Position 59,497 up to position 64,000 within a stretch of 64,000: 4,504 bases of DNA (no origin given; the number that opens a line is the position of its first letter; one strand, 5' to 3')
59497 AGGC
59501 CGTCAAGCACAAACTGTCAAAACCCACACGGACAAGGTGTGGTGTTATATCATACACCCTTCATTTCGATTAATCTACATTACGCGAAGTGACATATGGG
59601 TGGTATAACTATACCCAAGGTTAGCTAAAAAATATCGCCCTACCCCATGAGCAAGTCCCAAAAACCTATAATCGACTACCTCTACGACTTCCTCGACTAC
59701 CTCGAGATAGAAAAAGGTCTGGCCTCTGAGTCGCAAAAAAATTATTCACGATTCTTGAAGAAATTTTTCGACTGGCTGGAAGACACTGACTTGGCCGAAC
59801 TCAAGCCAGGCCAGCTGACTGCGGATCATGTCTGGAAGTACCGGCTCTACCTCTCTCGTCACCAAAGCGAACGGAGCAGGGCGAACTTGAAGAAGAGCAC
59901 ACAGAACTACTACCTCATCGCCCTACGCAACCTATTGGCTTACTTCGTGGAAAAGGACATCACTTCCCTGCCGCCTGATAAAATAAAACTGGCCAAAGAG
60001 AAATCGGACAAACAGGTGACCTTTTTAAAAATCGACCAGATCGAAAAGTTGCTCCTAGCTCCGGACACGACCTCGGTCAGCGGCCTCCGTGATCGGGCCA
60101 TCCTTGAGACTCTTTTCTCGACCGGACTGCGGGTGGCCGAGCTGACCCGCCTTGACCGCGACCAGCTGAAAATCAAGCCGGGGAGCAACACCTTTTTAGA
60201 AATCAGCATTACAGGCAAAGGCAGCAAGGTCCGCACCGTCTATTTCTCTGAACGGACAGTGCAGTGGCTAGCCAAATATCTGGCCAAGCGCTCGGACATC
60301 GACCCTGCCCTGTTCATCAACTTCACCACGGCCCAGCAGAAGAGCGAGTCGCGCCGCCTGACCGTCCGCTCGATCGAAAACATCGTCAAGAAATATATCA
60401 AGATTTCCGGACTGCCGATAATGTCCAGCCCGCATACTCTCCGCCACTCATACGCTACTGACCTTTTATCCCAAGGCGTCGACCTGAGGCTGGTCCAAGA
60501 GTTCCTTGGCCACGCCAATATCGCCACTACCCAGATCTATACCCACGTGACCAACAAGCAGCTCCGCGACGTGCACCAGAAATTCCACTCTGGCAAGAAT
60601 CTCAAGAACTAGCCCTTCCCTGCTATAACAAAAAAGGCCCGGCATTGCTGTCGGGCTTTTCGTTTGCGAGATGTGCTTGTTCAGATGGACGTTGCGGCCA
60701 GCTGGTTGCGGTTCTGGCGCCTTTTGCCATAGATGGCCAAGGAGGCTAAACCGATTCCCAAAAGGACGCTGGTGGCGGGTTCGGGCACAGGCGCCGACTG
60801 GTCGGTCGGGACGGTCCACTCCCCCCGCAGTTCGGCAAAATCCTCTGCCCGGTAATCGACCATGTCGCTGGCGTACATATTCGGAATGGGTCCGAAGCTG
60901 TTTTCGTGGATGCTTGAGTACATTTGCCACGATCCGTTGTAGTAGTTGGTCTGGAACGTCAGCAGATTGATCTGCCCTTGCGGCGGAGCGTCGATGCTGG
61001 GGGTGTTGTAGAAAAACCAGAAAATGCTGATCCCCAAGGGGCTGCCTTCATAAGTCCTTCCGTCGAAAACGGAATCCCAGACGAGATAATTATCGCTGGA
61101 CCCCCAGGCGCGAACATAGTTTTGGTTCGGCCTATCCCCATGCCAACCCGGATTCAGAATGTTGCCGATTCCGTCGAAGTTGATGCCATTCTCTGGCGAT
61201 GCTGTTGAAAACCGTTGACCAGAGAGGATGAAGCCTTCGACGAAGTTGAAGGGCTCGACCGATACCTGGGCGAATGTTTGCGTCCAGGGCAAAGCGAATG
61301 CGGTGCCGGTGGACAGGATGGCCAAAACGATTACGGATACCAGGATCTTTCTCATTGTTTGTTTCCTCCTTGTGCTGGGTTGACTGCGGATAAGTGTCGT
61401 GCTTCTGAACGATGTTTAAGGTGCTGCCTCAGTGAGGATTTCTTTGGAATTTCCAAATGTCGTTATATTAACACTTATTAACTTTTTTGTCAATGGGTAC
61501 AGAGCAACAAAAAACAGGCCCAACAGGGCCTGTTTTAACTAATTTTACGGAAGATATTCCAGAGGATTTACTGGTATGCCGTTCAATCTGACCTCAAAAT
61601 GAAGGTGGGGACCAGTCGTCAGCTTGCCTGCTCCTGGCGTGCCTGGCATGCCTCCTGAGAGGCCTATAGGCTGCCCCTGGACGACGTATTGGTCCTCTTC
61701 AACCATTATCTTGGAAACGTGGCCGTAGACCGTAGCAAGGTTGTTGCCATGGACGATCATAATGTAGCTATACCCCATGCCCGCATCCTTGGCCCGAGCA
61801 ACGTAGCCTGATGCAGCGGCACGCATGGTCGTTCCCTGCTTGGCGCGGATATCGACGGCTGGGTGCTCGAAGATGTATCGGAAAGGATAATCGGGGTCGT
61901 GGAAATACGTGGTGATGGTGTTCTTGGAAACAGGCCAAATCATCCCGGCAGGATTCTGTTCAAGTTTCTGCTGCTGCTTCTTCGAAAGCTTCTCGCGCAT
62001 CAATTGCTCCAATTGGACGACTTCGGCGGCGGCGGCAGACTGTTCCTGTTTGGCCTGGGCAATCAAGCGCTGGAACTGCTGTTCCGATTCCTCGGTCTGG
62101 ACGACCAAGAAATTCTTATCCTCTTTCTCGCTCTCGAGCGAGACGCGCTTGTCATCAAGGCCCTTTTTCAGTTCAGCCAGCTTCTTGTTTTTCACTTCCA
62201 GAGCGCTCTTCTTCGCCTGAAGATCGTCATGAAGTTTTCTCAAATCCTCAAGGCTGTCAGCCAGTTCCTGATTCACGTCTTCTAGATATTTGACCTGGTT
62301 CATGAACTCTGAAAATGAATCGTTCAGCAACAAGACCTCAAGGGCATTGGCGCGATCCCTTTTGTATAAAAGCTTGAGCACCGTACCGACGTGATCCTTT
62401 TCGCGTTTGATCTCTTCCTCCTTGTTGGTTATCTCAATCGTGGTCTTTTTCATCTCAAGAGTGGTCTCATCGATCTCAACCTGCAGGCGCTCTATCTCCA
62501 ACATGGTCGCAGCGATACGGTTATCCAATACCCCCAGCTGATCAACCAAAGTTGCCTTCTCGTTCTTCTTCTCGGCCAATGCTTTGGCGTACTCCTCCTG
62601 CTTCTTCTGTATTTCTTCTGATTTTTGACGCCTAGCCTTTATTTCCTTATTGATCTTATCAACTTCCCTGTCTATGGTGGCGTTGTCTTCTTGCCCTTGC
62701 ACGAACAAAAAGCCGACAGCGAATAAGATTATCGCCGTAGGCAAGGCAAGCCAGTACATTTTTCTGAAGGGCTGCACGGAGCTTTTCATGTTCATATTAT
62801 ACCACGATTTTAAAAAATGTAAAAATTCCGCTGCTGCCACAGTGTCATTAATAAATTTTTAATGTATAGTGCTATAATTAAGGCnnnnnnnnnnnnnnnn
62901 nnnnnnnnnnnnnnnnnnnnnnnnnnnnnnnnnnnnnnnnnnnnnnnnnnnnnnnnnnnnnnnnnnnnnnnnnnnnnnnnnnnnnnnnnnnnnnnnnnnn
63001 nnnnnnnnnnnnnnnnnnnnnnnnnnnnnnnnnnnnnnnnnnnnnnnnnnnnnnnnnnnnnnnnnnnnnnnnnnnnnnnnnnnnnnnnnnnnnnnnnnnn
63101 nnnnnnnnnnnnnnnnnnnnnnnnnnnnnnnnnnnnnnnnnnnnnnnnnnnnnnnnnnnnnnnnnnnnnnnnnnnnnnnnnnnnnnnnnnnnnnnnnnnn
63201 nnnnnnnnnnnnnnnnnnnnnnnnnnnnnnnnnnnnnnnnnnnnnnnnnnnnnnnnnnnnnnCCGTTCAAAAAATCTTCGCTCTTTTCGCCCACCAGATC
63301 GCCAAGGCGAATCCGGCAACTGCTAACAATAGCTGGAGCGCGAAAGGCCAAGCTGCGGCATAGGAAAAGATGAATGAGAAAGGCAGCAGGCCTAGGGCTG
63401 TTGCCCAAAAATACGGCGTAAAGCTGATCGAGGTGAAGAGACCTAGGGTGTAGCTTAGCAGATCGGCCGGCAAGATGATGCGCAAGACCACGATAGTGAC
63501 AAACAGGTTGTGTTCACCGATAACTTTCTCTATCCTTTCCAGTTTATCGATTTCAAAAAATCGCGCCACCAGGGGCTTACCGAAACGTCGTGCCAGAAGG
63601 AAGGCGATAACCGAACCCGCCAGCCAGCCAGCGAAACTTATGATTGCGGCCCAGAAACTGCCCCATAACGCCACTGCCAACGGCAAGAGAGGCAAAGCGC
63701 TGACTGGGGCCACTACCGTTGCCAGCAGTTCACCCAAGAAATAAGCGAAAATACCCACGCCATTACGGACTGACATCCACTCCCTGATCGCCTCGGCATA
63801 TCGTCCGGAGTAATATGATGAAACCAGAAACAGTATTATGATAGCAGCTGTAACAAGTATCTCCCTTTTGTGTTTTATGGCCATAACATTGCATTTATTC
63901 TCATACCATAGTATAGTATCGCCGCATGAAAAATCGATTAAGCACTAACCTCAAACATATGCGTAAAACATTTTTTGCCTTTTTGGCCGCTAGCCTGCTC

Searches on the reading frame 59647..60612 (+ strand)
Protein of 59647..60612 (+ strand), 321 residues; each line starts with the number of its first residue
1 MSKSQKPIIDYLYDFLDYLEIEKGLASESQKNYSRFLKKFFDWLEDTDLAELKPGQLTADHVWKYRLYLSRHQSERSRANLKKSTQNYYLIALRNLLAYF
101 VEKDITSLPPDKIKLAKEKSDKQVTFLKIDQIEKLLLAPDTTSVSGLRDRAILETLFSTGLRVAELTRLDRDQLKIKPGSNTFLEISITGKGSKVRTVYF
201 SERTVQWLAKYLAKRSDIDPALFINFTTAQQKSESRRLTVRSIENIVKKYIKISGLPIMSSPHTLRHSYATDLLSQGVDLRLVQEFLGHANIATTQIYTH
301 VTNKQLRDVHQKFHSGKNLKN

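Call 74: search_protein_families(library=pfam, proteins=[window:59647-60612:+])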
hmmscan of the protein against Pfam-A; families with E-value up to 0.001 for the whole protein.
window:59647-60612:+ (321 aa): 4 families
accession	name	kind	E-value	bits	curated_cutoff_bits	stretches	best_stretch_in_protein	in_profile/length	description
PF00589.27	Phage_integrase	-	5.2e-36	124.4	27.1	1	126-303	2-170/172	Phage integrase family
PF02899.23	Phage_int_SAM_1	-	1.8e-08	35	22.3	1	14-101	3-80/83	Phage integrase, N-terminal SAM-like domain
PF13495.12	Phage_int_SAM_4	-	2.9e-08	34.5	27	1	14-105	4-83/85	Phage integrase, N-terminal SAM-like domain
PF13102.12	Phage_int_SAM_5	-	8.1e-05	23.4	22.3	1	14-110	8-92/98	Phage integrase SAM-like domain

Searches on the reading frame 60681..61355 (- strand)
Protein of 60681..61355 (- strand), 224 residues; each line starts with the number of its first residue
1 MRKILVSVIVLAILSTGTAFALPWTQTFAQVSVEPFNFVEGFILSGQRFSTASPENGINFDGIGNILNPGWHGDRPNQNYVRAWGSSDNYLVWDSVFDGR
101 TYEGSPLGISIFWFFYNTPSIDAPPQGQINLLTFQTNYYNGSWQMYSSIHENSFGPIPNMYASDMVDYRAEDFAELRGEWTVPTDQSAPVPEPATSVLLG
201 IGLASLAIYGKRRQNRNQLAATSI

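Call 99: search_protein_families(library=pfam, proteins=[window:60681-61355:-], max_evalue=0.01)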
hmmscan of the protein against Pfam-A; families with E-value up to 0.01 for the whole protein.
window:60681-61355:- (224 aa): 1 family
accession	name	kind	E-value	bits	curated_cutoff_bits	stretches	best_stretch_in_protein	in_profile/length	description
PF07589.16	PEP-CTERM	-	1.7e-05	25.1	20.7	1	189-213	1-24/24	PEP-CTERM motif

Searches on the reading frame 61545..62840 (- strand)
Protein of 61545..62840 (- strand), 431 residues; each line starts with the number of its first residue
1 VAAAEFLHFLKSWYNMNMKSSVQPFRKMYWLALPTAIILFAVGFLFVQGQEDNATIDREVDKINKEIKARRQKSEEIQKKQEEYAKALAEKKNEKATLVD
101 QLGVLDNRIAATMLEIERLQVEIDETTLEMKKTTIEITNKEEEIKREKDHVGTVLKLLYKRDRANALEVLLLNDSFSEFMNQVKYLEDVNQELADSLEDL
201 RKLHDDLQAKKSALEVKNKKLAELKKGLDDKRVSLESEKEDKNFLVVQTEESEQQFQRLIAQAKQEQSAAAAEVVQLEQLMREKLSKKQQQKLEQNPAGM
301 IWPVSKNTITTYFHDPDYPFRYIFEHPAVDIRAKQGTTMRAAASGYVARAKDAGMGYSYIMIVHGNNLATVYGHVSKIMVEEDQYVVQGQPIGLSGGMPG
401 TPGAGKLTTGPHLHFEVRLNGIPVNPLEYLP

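Call 99: search_protein_families(library=pfam, proteins=[window:61545-62840:-], max_evalue=0.01)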
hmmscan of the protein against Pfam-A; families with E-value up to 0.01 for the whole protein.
window:61545-62840:- (431 aa): 2 families
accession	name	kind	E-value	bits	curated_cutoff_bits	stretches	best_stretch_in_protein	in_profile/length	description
PF01551.29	Peptidase_M23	-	3.4e-24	85.3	28.7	1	326-426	3-96/96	Peptidase family M23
PF13060.11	DUF3921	-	0.0002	21.8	25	1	55-89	12-46/58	Protein of unknown function (DUF3921)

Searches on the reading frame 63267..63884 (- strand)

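Call 99: search_protein_families(library=pfam, proteins=[window:63267-63884:-], max_evalue=0.01)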
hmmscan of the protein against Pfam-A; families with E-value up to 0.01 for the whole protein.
window:63267-63884:- (205 aa): 1 family
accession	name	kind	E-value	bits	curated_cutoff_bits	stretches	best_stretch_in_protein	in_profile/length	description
PF09335.16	VTT_dom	-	1.9e-18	67.5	33.9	1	65-176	5-120/123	VTT domain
